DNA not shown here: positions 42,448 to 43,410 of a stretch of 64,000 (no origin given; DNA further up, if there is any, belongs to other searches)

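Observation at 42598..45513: Single-polypeptide fusion of a MrfA-like DEAD/DUF1998 helicase with a MrfB-like DEDDh exonuclease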

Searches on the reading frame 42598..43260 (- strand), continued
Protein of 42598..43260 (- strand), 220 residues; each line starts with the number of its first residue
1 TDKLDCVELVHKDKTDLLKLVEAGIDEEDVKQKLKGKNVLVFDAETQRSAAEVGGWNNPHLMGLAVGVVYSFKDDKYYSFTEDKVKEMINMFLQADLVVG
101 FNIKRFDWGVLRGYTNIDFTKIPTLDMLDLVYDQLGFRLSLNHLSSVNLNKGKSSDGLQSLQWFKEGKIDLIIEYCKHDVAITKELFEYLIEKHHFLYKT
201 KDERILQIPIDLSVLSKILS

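Call 46: search_protein_families(library=pfam, proteins=[P0202, P0204, P0176, P0196, P0235, P0163, P0228, P0133, P0151], max_evalue=0.01)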
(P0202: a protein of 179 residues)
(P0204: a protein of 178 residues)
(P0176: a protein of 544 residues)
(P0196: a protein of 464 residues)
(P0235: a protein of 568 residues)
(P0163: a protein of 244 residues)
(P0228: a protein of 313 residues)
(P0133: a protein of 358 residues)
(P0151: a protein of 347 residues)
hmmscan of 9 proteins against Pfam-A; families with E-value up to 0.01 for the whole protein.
P0202 (179 aa): 3 families
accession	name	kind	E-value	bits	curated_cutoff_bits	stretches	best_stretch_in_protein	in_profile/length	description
PF13482.12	RNase_H_2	-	7.2e-11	42.7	22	1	4-153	1-162/165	RNase_H superfamily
PF10108.15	DNA_pol_B_exo2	-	4.6e-05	23.6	24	1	89-152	105-170/213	Predicted 3'-5' exonuclease related to the exonuclease domain of PolB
PF01612.26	DNA_pol_A_exo1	-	0.0018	18.6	23.6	1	56-153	72-166/173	3'-5' exonuclease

P0204 (178 aa): 3 families
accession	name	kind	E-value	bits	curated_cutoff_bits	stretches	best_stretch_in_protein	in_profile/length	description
PF13482.12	RNase_H_2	-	8e-09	36.1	22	1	7-154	2-162/165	RNase_H superfamily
PF01612.26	DNA_pol_A_exo1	-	1.4e-05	25.4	23.6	1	52-154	66-166/173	3'-5' exonuclease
PF10108.15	DNA_pol_B_exo2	-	0.00068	19.8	24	1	104-153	120-170/213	Predicted 3'-5' exonuclease related to the exonuclease domain of PolB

P0176 (544 aa): 1 family
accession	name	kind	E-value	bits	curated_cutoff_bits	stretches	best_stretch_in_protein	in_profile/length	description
PF13482.12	RNase_H_2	-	1.9e-07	31.6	22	1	4-149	1-158/165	RNase_H superfamily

P0196 (464 aa): 4 families
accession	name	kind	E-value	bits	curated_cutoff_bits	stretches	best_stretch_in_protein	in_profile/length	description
PF05565.16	Sipho_Gp157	-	9.6e-18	65.2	28.6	1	217-347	20-161/162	Siphovirus Gp157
PF01612.26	DNA_pol_A_exo1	-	3.5e-05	24.1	23.6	1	17-166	22-166/173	3'-5' exonuclease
PF13482.12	RNase_H_2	-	9.8e-05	22.8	22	1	18-165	1-161/165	RNase_H superfamily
PF10108.15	DNA_pol_B_exo2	-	0.00048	20.3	24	1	113-168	117-173/213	Predicted 3'-5' exonuclease related to the exonuclease domain of PolB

P0235 (568 aa): 3 families
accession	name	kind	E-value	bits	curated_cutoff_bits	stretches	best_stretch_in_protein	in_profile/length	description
PF13482.12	RNase_H_2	-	9e-08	32.7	22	1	409-519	36-162/165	RNase_H superfamily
PF10108.15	DNA_pol_B_exo2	-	2.7e-05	24.4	24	1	466-514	117-166/213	Predicted 3'-5' exonuclease related to the exonuclease domain of PolB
PF01612.26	DNA_pol_A_exo1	-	0.00064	20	23.6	1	429-519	80-166/173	3'-5' exonuclease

P0163 (244 aa): 4 families
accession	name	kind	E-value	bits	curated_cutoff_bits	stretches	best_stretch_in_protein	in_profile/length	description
PF13482.12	RNase_H_2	-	2.3e-10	41.1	22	1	72-221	1-162/165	RNase_H superfamily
PF01612.26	DNA_pol_A_exo1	-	4.8e-06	26.9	23.6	1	127-225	76-170/173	3'-5' exonuclease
PF10108.15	DNA_pol_B_exo2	-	3.9e-05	23.9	24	1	170-225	119-175/213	Predicted 3'-5' exonuclease related to the exonuclease domain of PolB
PF04434.22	SWIM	-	0.00023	21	19.6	1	26-59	1-35/38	SWIM zinc finger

P0228 (313 aa): 4 families
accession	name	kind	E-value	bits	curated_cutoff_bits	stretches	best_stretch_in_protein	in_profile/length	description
PF13482.12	RNase_H_2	-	2e-07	31.6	22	1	125-272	1-161/165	RNase_H superfamily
PF01612.26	DNA_pol_A_exo1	-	0.00078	19.7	23.6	1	182-273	78-166/173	3'-5' exonuclease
PF04434.22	SWIM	-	0.0011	18.9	19.6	1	59-82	12-34/38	SWIM zinc finger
PF10108.15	DNA_pol_B_exo2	-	0.0043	17.2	24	0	222-265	119-163/213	Predicted 3'-5' exonuclease related to the exonuclease domain of PolB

P0133 (358 aa): 4 families
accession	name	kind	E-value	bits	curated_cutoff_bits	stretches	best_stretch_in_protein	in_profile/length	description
PF00270.35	DEAD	-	2.2e-08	34.4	26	1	69-108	2-40/167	DEAD/DEAH box helicase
PF13482.12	RNase_H_2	-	2.9e-05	24.5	22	1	229-327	51-160/165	RNase_H superfamily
PF10108.15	DNA_pol_B_exo2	-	0.00047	20.3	24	1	265-328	105-170/213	Predicted 3'-5' exonuclease related to the exonuclease domain of PolB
PF01612.26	DNA_pol_A_exo1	-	0.00089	19.5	23.6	1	242-328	81-165/173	3'-5' exonuclease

P0151 (347 aa): 4 families
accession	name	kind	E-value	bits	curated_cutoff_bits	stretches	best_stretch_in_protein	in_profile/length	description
PF00270.35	DEAD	-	1.3e-15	58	26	1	61-178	2-110/167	DEAD/DEAH box helicase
PF13482.12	RNase_H_2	-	2.1e-08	34.7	22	1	192-321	15-162/165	RNase_H superfamily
PF10108.15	DNA_pol_B_exo2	-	2.5e-06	27.7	24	1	257-324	105-174/213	Predicted 3'-5' exonuclease related to the exonuclease domain of PolB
PF01612.26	DNA_pol_A_exo1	-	4.6e-06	27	23.6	1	231-326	79-171/173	3'-5' exonuclease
